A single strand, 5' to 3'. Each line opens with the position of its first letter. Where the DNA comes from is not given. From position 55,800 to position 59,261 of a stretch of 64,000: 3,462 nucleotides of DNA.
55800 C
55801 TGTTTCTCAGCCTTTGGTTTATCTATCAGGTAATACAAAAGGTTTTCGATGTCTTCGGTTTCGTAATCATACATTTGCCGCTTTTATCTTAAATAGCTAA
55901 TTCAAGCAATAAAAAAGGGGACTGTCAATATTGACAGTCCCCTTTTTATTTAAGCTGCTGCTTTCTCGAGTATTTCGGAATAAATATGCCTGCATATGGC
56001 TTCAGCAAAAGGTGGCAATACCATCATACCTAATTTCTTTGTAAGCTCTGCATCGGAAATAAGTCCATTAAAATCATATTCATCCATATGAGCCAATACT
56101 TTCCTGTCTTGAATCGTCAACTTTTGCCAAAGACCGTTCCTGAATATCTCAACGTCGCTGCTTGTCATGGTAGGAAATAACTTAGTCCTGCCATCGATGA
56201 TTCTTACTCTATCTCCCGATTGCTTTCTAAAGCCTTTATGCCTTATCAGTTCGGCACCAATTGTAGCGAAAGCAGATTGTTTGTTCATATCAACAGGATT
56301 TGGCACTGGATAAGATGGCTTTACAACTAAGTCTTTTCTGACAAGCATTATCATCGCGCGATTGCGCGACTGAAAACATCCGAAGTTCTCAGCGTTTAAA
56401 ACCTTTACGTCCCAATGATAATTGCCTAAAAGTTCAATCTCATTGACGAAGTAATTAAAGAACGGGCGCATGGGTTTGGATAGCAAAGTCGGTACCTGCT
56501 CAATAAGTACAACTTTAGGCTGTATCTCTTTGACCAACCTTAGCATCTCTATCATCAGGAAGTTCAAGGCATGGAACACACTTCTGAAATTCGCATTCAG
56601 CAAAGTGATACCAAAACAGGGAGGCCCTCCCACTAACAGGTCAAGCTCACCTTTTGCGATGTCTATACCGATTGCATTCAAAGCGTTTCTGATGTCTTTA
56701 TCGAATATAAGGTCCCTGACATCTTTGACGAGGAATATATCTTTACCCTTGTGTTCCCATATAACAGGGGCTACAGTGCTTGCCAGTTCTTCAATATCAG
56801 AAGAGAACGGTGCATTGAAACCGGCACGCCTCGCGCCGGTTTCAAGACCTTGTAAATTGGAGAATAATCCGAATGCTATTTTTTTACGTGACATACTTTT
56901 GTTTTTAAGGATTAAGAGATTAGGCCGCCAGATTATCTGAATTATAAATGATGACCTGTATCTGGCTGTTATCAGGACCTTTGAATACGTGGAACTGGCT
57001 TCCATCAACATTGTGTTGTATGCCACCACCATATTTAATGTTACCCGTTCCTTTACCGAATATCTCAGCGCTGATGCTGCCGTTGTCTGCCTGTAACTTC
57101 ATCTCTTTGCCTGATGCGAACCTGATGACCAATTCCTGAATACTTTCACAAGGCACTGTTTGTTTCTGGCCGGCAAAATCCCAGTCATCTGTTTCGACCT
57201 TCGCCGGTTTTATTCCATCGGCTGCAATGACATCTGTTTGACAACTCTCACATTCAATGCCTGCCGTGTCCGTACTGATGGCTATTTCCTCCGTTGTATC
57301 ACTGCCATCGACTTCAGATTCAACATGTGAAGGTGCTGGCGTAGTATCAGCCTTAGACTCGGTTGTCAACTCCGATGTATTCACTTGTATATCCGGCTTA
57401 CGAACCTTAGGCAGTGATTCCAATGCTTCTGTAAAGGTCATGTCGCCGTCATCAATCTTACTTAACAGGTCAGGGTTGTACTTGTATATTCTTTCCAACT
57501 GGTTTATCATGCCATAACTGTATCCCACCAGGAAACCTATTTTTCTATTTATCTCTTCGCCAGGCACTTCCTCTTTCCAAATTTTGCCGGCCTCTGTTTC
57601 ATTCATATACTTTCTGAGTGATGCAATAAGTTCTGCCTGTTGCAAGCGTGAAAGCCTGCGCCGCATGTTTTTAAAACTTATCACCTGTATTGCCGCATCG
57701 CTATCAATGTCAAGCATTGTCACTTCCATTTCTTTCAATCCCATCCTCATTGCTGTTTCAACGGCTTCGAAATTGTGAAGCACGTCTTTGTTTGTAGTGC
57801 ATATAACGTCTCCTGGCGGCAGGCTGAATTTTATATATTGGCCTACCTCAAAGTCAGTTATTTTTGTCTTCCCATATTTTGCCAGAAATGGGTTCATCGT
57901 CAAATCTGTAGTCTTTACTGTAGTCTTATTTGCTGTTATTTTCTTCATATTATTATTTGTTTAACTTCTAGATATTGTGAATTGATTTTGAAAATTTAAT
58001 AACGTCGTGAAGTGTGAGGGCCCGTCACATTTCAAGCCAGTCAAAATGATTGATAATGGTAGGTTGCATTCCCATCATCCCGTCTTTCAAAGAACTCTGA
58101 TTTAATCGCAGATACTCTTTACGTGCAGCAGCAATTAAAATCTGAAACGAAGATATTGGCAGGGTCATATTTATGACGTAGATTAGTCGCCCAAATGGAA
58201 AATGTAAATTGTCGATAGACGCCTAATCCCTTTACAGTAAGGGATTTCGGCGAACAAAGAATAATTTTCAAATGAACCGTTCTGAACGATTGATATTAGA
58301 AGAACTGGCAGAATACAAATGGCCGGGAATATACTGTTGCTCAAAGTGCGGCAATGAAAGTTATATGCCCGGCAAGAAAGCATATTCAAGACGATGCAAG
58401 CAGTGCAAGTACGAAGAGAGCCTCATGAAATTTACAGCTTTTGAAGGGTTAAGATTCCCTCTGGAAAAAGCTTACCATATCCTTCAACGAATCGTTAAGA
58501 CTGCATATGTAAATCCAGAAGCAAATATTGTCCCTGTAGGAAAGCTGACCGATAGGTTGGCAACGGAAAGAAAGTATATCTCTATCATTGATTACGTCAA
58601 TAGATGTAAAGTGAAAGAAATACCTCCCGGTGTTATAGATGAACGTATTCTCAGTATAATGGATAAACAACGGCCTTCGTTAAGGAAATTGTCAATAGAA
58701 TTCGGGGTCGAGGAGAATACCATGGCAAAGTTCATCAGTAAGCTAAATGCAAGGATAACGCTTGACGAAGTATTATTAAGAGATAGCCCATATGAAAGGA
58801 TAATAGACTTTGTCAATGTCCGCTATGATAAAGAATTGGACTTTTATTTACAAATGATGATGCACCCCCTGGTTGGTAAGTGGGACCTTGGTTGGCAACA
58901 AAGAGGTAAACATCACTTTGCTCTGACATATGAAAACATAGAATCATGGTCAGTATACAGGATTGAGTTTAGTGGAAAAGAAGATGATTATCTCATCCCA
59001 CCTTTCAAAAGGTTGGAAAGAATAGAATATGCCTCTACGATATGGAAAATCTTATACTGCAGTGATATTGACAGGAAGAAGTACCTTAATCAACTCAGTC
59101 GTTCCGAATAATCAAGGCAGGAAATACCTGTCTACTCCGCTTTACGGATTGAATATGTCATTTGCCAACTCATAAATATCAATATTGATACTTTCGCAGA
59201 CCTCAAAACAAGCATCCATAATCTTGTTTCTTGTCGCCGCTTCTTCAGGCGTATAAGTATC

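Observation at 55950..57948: ParB-like + C5-methyltransferase pair in which both cofactor-binding motifs are remodelled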

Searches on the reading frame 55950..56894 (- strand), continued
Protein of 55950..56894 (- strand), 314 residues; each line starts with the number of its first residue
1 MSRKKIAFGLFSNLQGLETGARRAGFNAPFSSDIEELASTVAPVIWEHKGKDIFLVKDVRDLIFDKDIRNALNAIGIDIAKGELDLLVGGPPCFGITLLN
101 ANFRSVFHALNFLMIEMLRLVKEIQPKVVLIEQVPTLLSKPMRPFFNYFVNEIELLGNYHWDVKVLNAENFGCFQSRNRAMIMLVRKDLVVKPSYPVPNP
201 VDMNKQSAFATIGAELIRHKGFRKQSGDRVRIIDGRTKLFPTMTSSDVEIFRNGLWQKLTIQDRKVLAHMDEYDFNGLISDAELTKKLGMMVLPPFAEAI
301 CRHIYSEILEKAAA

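Call 53: find_encoding_contigs(protein=P0002, flank=6000, max_places=2)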
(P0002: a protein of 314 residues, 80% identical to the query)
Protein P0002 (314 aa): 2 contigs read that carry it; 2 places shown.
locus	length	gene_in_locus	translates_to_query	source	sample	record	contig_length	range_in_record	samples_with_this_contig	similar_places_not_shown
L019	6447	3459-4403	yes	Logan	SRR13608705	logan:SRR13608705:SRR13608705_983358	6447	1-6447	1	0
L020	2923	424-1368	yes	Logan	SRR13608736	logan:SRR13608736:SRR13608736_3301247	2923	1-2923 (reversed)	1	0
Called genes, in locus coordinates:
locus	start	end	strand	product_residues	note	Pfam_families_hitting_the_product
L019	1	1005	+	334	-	?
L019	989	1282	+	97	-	-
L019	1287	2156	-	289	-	-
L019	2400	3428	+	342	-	-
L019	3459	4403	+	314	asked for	PF00145:DNA_methylase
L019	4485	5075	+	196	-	-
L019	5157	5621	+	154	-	-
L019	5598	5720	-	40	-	-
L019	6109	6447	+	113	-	?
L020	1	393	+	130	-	?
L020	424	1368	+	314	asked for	PF00145:DNA_methylase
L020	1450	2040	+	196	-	-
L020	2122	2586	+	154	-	-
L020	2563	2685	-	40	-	-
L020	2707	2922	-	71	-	?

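Call 90: search_protein_families(library=pfam, proteins=[L001:8445-8906:+], max_evalue=0.01)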
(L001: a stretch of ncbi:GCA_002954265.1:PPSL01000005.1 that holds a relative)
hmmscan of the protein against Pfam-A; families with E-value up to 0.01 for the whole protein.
L001:8445-8906:+ (153 aa): 0 families

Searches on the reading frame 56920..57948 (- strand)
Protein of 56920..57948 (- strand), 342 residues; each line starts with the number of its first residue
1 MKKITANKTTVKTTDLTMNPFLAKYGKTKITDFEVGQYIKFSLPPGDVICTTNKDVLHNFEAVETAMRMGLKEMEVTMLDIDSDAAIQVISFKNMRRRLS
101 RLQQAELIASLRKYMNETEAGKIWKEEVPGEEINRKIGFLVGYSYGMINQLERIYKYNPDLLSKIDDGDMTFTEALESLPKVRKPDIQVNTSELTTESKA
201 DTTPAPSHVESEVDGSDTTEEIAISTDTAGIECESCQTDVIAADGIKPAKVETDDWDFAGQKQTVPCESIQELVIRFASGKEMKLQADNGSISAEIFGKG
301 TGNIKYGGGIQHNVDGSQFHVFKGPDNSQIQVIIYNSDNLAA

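Call 3: search_protein_families(library=pfam, proteins=[window:56920-57948:-], max_evalue=0.01)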
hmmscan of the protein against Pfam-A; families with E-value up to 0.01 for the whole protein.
window:56920-57948:- (342 aa): 0 families

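Call 4: search_protein_families(library=ncbifam, proteins=[window:56920-57948:-], max_evalue=0.01)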
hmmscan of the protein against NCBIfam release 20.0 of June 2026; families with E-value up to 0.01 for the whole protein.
window:56920-57948:- (342 aa): 1 family
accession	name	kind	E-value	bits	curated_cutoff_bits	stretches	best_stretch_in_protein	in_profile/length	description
TIGR02977.1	phageshock_pspA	equivalog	0.0032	17.2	242.95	1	47-105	9-67/219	phage shock protein PspA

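Call 6: search_protein_families(library=pfam, proteins=[window:56920-57948:-], max_evalue=10)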
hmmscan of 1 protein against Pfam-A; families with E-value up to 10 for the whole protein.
window:56920-57948:- (342 aa): 0 families

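Call 9: find_homologous_proteins(query=window:56920-57948:-)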
Query window:56920-57948:- (342 aa): 6 proteins with E <= 0.001 among 1858 candidates.
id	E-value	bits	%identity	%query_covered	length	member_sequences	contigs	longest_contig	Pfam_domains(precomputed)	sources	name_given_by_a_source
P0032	2.7e-224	761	100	100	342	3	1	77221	-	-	-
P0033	2.6e-174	597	79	100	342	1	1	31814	-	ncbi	-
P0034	1.2e-122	427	59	100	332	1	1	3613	-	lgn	-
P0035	3.3e-107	376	53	100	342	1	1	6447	-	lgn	-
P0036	9.3e-104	365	51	100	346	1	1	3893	-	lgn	-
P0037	4.8e-66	241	40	97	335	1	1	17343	-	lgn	-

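Call 21: search_protein_representatives(alignment_id=A2)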
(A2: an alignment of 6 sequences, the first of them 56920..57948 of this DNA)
Query: 6 sequences, 344 profile positions. Proteins with E-value up to 0.001 (for the whole library): 103; up to 1e-10: 38; up to 1e-30: 10. The best 103 are listed.
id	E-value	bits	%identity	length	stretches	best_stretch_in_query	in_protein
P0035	1.4e-176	603.0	-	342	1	4-344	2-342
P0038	1.0e-102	360.1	-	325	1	1-344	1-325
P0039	5.1e-83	295.3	-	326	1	3-344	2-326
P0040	3.2e-82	292.7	-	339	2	1-229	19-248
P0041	1.8e-73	264.0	-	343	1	6-341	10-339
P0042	3.7e-68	246.5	-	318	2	3-197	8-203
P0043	1.7e-57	211.4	-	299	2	3-183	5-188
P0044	9.9e-37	143.1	-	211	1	136-344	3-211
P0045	1.5e-31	126.0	-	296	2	1-209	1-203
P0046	4.6e-31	124.5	-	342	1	1-291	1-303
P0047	7.8e-27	110.6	-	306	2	5-205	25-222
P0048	5.6e-25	104.5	-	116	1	207-302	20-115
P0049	1.6e-23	99.7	-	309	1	6-193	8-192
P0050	2.1e-21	92.7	-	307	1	3-198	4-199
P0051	1.6e-18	83.2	-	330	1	1-219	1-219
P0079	1.0e-09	54.3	-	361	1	5-250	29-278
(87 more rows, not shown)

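Call 24: search_protein_families(library=pfam, alignment_id=A3, max_evalue=0.01)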
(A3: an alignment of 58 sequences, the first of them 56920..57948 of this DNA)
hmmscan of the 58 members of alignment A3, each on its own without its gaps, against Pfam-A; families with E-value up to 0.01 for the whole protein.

A. member 1, window:56920-57948:- (342 aa): 0 families

B. families by the number of members that match (of 58 scanned): 2 families
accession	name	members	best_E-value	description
PF00789.26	UBX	1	0.0057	UBX domain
PF09987.14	DUF2226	1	0.0082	Uncharacterized protein conserved in archaea (DUF2226)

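Call 25: search_solved_structures(query=A3, max_evalue=1, show_alignments=2)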
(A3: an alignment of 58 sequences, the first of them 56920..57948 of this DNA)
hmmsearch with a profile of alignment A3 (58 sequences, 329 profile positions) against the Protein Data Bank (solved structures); distinct sequences matched with E-value up to 1: 1.
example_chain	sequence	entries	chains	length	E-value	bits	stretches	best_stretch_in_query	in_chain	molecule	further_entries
8vd6_A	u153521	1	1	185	0.0005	22.6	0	148-171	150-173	CAP REPEAT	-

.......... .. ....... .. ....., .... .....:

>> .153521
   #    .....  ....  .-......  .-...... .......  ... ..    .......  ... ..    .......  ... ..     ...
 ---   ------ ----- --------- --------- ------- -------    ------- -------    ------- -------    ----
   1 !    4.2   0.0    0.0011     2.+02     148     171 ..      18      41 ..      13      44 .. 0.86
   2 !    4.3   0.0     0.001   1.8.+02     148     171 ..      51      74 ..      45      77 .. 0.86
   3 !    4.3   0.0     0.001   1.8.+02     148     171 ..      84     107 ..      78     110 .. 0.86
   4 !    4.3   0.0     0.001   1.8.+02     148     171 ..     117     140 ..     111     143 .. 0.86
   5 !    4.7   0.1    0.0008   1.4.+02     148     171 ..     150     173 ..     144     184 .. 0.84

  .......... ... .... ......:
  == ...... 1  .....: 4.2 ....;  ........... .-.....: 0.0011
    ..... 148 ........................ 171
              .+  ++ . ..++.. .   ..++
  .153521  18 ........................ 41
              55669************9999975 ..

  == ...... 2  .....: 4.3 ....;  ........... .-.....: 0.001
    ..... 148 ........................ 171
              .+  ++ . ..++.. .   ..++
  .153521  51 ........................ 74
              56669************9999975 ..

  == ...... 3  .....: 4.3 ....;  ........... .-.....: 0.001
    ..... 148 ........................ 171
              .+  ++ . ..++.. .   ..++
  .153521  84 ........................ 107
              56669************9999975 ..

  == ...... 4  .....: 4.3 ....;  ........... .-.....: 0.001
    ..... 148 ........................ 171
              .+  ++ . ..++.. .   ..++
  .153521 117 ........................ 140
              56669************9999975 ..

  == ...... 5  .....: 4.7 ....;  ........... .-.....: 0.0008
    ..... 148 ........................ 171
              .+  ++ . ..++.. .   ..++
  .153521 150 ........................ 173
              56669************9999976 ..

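Call 32: search_protein_families(library=padloc, proteins=[window:56920-57948:-], max_evalue=0.01)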
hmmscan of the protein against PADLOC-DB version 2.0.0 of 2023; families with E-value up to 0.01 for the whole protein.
window:56920-57948:- (342 aa): 0 families

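Call 33: search_protein_families(library=phrogs, proteins=[window:56920-57948:-], max_evalue=0.01)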
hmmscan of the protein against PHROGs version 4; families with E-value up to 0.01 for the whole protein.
window:56920-57948:- (342 aa): 0 families

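Call 34: predict_structure(alignment_id=A3)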
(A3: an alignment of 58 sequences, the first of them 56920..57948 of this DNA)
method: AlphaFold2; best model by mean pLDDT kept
length: 342 residues; sequences in the alignment: 58
mean_pLDDT: 83.6   pTM: 0.58
mean pLDDT of the five models: 83.6, 83.5, 83.3, 82.9, 81.1
residues with pLDDT >= 90: 215; 70-90: 50; 50-70: 41; < 50: 36
segments of 3 or more residues with pLDDT < 50: 209-230, 236-241
pLDDT, mean of each block of 10 residues (from residue 1): 90 98 91 97 97 97 97 98 92 86 96 95 95 95 95 97 98 97 71 55 50 40 44 50 52 71 90 96 89 91 85 89 90 77 44
secondary structure, 60 per line:
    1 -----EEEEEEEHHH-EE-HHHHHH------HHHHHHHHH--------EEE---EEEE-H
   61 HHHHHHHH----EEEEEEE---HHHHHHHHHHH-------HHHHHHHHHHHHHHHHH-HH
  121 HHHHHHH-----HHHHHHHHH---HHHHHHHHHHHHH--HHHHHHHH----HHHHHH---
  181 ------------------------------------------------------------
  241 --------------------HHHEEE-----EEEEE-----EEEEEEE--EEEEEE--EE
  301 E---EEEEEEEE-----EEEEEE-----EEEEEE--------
elements in order: E6-12 H20-25 H32-40 E49-51 E55-58 H60-68 E73-79 H83-93 H101-117 H119-127 H133-141 H145-157 H160-167 H172-177 E264-266 E272-276 E282-288 E291-296 E299-301 E305-312 E318-323 E329-334

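Call 38: fold_search(model_id=the predicted structure, library=pdb)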
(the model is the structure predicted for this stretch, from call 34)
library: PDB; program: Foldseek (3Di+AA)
matches with E <= 10: 406; with E <= 0.001: 25
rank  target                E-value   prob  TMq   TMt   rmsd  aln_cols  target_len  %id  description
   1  5k5d_B                1.4e-07  1.00  0.37  0.49   6.5       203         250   16  Structure of the C2221 form of Pnob8-like ParB-N domain (released 2016-06-15)
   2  5k5d_A                8.0e-07  1.00  0.37  0.48   6.4       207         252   16  Structure of the C2221 form of Pnob8-like ParB-N domain (released 2016-06-15)
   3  7bm8_A                2.0e-06  1.00  0.21  0.37  14.1       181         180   17  Crystal structure of the C-terminally truncated chromosome-partitioning protein ParB from Caulobacter crescentus compl (released 2021-04-28)
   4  6sdk_B                2.6e-06  1.00  0.23  0.37  14.1       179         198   16  Crystal structure of bacterial ParB dimer bound to CDP (released 2019-10-23)
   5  6sdk_A                2.8e-06  1.00  0.23  0.38  13.8       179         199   16  Crystal structure of bacterial ParB dimer bound to CDP (released 2019-10-23)
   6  5k5a                  8.2e-06  1.00  0.37  0.46   6.9       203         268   14  Structure of the pNOB8-like ParB N-domain (released 2016-06-15)
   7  5k5d_C                8.2e-06  1.00  0.35  0.45   7.5       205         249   18  Structure of the C2221 form of Pnob8-like ParB-N domain (released 2016-06-15)
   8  7bnk_B                2.4e-05  1.00  0.22  0.36  14.0       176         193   13  Crystal structure of ParB from Myxococcus xanthus bound to CDP and Monothiophosphate (released 2021-09-08)
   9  7bnk_A                3.0e-05  1.00  0.22  0.36  14.1       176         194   13  Crystal structure of ParB from Myxococcus xanthus bound to CDP and Monothiophosphate (released 2021-09-08)
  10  6t1f_D                3.2e-05  1.00  0.34  0.56   4.6       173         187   17  Crystal structure of the C-terminally truncated chromosome-partitioning protein ParB from Caulobacter crescentus compl (released 2020-10-14)
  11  6t1f_B                3.4e-05  1.00  0.33  0.54   4.8       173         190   17  Crystal structure of the C-terminally truncated chromosome-partitioning protein ParB from Caulobacter crescentus compl (released 2020-10-14)
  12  7bnr_A                3.6e-05  1.00  0.22  0.37  13.8       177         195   12  Crystal structure of a ParB Q52A mutant from Myxococcus xanthus bound to CTPyS (released 2021-09-08)
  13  7ol9_B                4.7e-05  1.00  0.23  0.37  14.5       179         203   13  Crystal structure of C-terminally truncated Bacillus subtilis nucleoid occlusion protein (Noc) complexed to the Noc-bi (released 2022-03-09)
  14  7o0n_A                8.8e-05  1.00  0.21  0.35  14.0       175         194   13  Crystal structure of a ParB E93A mutant from Myxococcus xanthus bound to CDP and monothiophosphate (released 2021-09-15)
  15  7bnr_B                1.1e-04  1.00  0.22  0.36  13.8       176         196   11  Crystal structure of a ParB Q52A mutant from Myxococcus xanthus bound to CTPyS (released 2021-09-08)
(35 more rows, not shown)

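Call 54: find_encoding_contigs(protein=P0033, flank=10000, max_places=2)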
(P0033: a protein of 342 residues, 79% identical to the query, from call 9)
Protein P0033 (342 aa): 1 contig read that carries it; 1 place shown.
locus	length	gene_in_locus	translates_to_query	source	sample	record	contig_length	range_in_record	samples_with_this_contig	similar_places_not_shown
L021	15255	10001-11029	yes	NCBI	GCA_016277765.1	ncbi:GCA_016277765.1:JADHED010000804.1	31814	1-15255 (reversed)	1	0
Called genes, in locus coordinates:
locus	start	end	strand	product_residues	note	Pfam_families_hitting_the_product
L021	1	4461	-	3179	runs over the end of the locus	PF03538:VRP1 (weak), PF20220:ABC_toxin_N, PF18413:Neuraminidase, PF18276:TcA_TcB_BD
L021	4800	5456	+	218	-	PF00072:Response_reg, PF00196:GerE (weak)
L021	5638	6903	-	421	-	PF13657:Couple_hipA, PF07804:HipA_C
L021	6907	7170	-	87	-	PF13560:HTH_31, PF12844:HTH_19, PF01381:HTH_3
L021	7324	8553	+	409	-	PF13102:Phage_int_SAM_5, PF00589:Phage_integrase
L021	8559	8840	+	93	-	-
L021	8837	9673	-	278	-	-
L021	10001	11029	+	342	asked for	-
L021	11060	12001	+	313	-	PF00145:DNA_methylase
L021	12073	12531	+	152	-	-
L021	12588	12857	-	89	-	PF13744:HTH_37 (weak), PF13560:HTH_31, PF12844:HTH_19, PF01381:HTH_3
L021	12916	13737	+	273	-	-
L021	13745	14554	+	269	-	-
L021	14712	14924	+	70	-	-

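Call 71: find_homologous_proteins(query=A5, max_evalue=0.00001)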
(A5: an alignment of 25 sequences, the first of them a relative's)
Query A5 (25 sequences) (309 aa, profile of the alignment): 2 proteins with E <= 0.00001 among 7469 candidates.
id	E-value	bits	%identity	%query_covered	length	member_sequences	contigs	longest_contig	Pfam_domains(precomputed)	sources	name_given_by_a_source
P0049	3.6e-77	278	100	100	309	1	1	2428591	-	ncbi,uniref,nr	ncbi:hypothetical protein [Polluticoccus soli]|uniref:hypothetical protein n=1 Tax=Polluticoccus sol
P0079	1.5e-68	250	29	12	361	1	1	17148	-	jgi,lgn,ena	-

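Call 72: find_encoding_contigs(protein=P0049, flank=8000, max_places=1)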
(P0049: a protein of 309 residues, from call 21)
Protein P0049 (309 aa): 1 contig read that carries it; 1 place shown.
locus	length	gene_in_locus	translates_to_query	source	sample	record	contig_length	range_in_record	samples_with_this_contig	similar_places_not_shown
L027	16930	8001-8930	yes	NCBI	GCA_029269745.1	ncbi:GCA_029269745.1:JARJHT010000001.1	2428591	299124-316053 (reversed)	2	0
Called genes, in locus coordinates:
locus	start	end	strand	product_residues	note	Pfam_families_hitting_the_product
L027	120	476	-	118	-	-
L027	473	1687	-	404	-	PF00174:Oxidored_molyb, PF03404:Mo-co_dimer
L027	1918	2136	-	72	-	PF13443:HTH_26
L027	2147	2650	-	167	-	-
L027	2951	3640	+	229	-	PF03592:Terminase_2 (weak)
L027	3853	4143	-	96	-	-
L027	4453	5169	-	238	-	-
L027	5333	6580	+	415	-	PF13102:Phage_int_SAM_5, PF00589:Phage_integrase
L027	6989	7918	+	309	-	-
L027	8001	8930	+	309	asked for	-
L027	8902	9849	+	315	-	PF00145:DNA_methylase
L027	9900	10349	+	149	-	-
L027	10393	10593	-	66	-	PF13560:HTH_31 (weak), PF12844:HTH_19, PF13443:HTH_26 (weak), PF01381:HTH_3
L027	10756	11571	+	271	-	PF18962:Por_Secre_tail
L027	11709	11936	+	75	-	-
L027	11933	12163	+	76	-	-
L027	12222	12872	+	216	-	PF00196:GerE (weak)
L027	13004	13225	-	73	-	-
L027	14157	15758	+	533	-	-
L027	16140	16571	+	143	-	-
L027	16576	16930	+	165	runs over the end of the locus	-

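Call 73: find_encoding_contigs(protein=P0079, flank=8000, max_places=1)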
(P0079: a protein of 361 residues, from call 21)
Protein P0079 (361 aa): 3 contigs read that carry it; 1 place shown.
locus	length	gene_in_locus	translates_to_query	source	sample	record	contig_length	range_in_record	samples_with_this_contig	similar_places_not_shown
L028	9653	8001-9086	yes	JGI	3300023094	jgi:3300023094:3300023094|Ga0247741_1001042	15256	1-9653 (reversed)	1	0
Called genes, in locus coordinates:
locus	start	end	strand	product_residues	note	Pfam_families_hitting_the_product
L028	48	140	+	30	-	-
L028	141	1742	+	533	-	-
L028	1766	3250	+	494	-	-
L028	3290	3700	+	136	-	-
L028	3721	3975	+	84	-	-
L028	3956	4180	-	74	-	PF01381:HTH_3 (faint), PF13443:HTH_26 (weak)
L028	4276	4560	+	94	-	-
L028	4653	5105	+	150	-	-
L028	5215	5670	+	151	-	-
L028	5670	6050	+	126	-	-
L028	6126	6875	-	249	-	-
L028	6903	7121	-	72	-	-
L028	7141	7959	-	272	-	-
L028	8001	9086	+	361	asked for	-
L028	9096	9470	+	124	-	-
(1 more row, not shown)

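Call 86: fold_search(model_id=the predicted structure, library=viral)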
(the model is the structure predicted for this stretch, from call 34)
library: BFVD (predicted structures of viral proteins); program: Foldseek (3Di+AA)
matches with E <= 10: 467; with E <= 0.001: 36
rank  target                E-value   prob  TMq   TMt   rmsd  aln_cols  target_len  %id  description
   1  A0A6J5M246            1.9e-07  1.00  0.36  0.24   4.8       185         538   14  ParB/RepB/Spo0J partition protein family [uncultured Caudovirales phage]
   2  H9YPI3                2.4e-07  1.00  0.37  0.32   7.1       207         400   13  (no name in the UniProt tables at hand)
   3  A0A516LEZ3            1.0e-06  1.00  0.41  0.47   5.6       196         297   15  (no name in the UniProt tables at hand)
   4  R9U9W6                4.8e-06  1.00  0.22  0.30  16.3       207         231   11  (no name in the UniProt tables at hand)
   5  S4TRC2                9.5e-06  1.00  0.35  0.45   4.9       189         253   16  ParB-like nuclease domain [Salmonella phage SP069]
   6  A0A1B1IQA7            1.3e-05  1.00  0.31  0.32  23.4       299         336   12  (no name in the UniProt tables at hand)
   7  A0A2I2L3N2            1.8e-05  1.00  0.36  0.44   4.1       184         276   12  ParB/Sulfiredoxin [Orpheovirus IHUMI-LCC2]
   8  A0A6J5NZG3            2.0e-05  1.00  0.28  0.38  19.6       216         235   13  ParB/Sulfiredoxin [uncultured Caudovirales phage]
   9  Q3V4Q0                2.5e-05  1.00  0.28  0.29  20.1       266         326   19  Uncharacterized protein ORF326b [Acidianus two-tailed virus]
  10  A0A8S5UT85            2.6e-05  1.00  0.40  0.31   3.8       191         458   15  Chromosome partitioning protein [Siphoviridae sp. ct4fm14]
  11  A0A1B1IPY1            2.6e-05  1.00  0.35  0.26   5.7       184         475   15  (no name in the UniProt tables at hand)
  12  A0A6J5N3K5            3.5e-05  1.00  0.23  0.36  17.6       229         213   13  Spo0J Stage 0 sporulation protein J (Antagonist of Soj) containing ParB-like nuclease domain [uncultured Caudovirales phage]
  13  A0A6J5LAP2            4.1e-05  1.00  0.39  0.42   5.2       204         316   10  Spo0J Stage 0 sporulation protein J (Antagonist of Soj) containing ParB-like nuclease domain [uncultured Caudovirales phage]
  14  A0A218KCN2            8.1e-05  1.00  0.31  0.45  18.8       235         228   10  (no name in the UniProt tables at hand)
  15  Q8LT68                8.6e-05  1.00  0.36  0.42   4.1       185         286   13  ParB/Spo0J HTH domain-containing protein [Vibrio phage VpV262]
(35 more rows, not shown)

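Call 90: search_protein_families(library=pfam, proteins=[L027:6989-7918:+], max_evalue=0.01)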
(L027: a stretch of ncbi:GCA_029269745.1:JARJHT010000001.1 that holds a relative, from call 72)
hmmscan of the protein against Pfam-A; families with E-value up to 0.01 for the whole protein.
L027:6989-7918:+ (309 aa): 0 families

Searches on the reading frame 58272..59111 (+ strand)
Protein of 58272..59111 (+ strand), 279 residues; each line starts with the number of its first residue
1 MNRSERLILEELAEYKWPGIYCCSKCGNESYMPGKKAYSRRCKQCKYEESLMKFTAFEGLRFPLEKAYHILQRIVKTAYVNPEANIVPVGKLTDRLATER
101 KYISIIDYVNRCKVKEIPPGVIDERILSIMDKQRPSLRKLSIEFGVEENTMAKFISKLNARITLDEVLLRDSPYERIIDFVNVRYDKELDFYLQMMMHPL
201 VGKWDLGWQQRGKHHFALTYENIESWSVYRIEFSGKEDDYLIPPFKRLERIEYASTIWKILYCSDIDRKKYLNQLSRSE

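Call 3: search_protein_families(library=pfam, proteins=[window:58272-59111:+], max_evalue=0.01)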
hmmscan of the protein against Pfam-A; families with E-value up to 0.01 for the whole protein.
window:58272-59111:+ (279 aa): 1 family
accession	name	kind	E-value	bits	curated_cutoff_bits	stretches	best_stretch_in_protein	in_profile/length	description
PF12760.12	Zn_ribbon_IS1595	-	0.0014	19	25.4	1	4-47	2-45/46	Transposase zinc-ribbon domain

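Call 4: search_protein_families(library=ncbifam, proteins=[window:58272-59111:+], max_evalue=0.01)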
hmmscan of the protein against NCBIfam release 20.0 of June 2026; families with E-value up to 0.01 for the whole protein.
window:58272-59111:+ (279 aa): 0 families

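Call 32: search_protein_families(library=padloc, proteins=[window:58272-59111:+], max_evalue=0.01)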
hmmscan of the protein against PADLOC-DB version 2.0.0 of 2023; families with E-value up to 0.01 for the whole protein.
window:58272-59111:+ (279 aa): 0 families

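Call 33: search_protein_families(library=phrogs, proteins=[window:58272-59111:+], max_evalue=0.01)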
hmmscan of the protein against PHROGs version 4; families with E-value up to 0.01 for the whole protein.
window:58272-59111:+ (279 aa): 1 family
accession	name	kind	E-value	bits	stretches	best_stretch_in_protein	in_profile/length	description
phrog_25593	-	unknown function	0.001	19.3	1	12-70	31-91/344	-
